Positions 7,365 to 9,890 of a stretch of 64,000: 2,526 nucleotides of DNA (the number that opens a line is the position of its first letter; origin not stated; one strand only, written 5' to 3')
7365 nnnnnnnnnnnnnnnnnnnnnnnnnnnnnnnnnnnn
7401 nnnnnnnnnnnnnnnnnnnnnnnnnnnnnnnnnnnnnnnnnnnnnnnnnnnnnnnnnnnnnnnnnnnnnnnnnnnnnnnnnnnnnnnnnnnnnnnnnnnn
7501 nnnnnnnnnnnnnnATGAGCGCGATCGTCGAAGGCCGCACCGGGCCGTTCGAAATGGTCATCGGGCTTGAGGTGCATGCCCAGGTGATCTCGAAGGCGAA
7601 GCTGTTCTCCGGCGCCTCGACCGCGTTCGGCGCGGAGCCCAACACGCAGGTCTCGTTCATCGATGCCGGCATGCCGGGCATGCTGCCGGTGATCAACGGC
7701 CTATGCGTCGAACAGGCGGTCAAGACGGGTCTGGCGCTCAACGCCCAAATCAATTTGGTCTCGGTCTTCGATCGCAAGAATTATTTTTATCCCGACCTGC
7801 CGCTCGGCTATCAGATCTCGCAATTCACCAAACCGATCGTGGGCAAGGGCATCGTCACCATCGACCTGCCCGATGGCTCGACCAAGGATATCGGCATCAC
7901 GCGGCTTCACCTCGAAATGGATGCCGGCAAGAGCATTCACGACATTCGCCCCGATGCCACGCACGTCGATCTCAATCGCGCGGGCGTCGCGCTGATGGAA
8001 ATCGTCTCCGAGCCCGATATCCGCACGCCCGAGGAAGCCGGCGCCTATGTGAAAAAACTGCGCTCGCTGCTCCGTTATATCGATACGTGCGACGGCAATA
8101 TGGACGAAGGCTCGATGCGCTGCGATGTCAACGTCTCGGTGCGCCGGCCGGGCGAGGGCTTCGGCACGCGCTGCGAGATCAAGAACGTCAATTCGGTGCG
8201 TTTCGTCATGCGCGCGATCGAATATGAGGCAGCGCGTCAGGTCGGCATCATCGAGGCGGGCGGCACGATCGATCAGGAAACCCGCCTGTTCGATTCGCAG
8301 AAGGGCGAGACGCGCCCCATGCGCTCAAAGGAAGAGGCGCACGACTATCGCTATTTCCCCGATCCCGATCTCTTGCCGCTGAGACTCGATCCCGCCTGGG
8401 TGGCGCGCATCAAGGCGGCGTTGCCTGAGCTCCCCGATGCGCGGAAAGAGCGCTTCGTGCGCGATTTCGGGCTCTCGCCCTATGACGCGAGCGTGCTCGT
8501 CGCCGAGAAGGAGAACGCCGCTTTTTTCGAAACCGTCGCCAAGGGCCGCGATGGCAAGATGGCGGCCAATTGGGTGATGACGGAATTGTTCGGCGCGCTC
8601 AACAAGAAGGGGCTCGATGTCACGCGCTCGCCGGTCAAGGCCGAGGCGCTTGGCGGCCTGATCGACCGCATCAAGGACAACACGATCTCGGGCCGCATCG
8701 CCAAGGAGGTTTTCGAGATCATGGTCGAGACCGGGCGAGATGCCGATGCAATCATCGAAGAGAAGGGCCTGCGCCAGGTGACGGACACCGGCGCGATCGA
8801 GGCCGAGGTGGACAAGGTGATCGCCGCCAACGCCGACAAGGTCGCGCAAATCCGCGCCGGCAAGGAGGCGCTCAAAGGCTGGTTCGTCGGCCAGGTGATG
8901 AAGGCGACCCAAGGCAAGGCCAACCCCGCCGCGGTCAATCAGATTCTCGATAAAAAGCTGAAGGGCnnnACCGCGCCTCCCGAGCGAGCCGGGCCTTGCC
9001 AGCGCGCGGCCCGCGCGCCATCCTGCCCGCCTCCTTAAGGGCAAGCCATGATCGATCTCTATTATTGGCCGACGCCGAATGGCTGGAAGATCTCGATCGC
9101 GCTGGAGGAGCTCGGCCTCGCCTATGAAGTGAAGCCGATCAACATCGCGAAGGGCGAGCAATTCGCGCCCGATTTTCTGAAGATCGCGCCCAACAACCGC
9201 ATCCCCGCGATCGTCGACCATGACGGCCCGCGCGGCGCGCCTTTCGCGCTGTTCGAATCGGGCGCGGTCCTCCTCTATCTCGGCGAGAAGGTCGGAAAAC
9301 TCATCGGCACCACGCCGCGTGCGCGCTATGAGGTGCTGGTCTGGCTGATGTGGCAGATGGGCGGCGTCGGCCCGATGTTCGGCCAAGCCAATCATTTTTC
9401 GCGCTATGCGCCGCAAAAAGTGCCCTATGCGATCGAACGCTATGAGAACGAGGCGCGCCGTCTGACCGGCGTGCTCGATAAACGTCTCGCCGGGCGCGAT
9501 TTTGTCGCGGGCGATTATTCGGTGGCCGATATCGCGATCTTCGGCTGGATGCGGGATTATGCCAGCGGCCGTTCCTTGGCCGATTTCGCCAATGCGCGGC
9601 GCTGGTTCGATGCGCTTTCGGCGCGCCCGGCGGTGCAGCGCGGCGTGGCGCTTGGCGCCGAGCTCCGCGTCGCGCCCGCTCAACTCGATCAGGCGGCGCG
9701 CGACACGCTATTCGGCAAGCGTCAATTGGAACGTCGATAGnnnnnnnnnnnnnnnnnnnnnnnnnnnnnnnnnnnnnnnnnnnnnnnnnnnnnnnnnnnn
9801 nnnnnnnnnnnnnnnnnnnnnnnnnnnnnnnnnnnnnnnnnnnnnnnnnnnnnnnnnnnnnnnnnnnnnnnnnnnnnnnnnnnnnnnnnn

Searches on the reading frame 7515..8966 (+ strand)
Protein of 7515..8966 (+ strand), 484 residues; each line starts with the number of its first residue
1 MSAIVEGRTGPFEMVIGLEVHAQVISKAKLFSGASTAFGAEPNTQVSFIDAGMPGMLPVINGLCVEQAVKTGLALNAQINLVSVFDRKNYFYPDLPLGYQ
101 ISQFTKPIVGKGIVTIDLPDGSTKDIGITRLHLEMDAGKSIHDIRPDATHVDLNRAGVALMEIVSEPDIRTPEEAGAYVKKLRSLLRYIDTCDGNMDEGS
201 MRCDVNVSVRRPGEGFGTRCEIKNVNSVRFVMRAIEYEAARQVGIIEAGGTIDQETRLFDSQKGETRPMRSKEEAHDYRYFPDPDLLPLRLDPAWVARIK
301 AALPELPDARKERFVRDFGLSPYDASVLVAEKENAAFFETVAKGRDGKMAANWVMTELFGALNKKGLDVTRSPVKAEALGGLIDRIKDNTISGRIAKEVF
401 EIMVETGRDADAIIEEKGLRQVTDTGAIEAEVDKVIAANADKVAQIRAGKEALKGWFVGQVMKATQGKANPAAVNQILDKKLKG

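Call 77: list_cluster_members(proteins=[window:7515-8966:+, window:9048-9737:+, window:10479-11096:+, P0213, P0252, P0327, P0192, P0198])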
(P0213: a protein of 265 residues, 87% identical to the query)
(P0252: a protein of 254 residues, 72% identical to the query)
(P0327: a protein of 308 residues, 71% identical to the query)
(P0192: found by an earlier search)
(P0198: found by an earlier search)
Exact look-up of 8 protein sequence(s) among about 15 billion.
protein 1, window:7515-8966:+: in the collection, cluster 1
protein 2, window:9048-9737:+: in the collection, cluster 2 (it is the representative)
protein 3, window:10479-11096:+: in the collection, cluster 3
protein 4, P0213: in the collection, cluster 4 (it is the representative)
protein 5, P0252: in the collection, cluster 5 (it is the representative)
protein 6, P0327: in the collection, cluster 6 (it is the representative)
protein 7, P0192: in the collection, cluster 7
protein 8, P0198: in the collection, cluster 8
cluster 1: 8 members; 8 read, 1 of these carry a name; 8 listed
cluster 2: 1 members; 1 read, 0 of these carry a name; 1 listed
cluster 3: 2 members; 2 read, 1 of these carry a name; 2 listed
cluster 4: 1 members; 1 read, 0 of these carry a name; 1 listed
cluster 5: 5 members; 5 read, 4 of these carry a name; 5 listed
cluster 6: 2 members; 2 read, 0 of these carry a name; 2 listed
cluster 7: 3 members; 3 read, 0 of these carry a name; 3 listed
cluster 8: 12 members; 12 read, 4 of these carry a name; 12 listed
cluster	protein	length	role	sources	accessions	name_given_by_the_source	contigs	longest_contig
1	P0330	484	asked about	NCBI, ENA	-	-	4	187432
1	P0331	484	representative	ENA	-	-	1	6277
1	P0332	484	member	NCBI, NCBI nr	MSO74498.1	MAG: Asp-tRNA(Asn)/Glu-tRNA(Gln) amidotransferase subunit GatB [Alphaproteobacteria ... | Asp-tRNA(Asn)/Glu-tRNA(Gln) amidotransferase subunit GatB [Alphaproteobacteria bacterium]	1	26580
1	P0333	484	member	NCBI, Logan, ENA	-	-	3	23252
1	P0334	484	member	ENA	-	-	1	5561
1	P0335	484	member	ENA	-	-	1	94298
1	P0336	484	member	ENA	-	-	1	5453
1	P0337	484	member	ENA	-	-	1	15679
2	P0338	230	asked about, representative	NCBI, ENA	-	-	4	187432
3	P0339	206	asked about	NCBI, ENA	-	-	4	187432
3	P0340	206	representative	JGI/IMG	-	GST-like protein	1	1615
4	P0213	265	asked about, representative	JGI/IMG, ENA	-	-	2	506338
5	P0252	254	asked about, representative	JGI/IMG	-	GST-like protein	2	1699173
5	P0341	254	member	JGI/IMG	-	GST-like protein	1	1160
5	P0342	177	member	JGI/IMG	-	GST-like protein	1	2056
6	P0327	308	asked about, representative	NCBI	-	-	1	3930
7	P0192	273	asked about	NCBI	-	-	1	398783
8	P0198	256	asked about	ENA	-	-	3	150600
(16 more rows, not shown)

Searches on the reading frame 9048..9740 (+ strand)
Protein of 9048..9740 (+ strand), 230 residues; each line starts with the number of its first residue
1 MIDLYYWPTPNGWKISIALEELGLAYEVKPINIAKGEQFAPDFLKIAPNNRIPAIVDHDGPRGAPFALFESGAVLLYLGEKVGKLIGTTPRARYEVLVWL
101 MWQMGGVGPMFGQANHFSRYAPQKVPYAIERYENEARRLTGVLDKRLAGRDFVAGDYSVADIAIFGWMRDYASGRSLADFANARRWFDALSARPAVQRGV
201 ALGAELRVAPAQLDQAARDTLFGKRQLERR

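Call 3: search_protein_families(library=pfam, proteins=[window:9048-9740:+], max_evalue=0.01)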
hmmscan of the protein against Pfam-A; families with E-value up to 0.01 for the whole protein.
window:9048-9740:+ (230 aa): 4 families
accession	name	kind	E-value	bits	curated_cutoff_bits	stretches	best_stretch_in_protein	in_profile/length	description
PF02798.26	GST_N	-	6.1e-14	52.5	20.9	1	4-79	5-75/76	Glutathione S-transferase, N-terminal domain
PF13409.12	GST_N_2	-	2.9e-12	47.5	25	1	10-80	3-69/70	Glutathione S-transferase, N-terminal domain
PF13417.12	GST_N_3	-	1.5e-09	38.5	22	1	4-82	1-71/75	Glutathione S-transferase, N-terminal domain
PF00043.30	GST_C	-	0.00019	22.1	20.7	1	132-194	27-93/93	Glutathione S-transferase, C-terminal domain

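Call 4: search_protein_families(library=ncbifam, proteins=[window:9048-9740:+], max_evalue=0.01)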
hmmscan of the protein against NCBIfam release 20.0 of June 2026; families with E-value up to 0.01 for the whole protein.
window:9048-9740:+ (230 aa): 6 families
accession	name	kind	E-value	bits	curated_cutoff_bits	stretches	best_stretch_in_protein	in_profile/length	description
NF010579.0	PRK13972.1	equivalog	8.8e-63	211.6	332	1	1-199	1-202/215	GSH-dependent disulfide bond oxidoreductase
NF008731.0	PRK11752.1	equivalog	1.8e-53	181.7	325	1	2-212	45-268/287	glutathione-dependent disulfide-bond oxidoreductase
TIGR01262.1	maiA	equivalog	7.8e-11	42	171.05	1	6-96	5-93/211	maleylacetoacetate isomerase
NF007831.0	PRK10542.1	equivalog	5.4e-08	32.6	198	1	4-199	3-194/201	glutathione transferase GstA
NF050814.1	FtsZBindFzlA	equivalog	1.1e-07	31.8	300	1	3-102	6-103/228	FtsZ-binding protein FzlA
NF011693.0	PRK15113.1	equivalog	1.2e-06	28.3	150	1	16-161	23-168/214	glutathione transferase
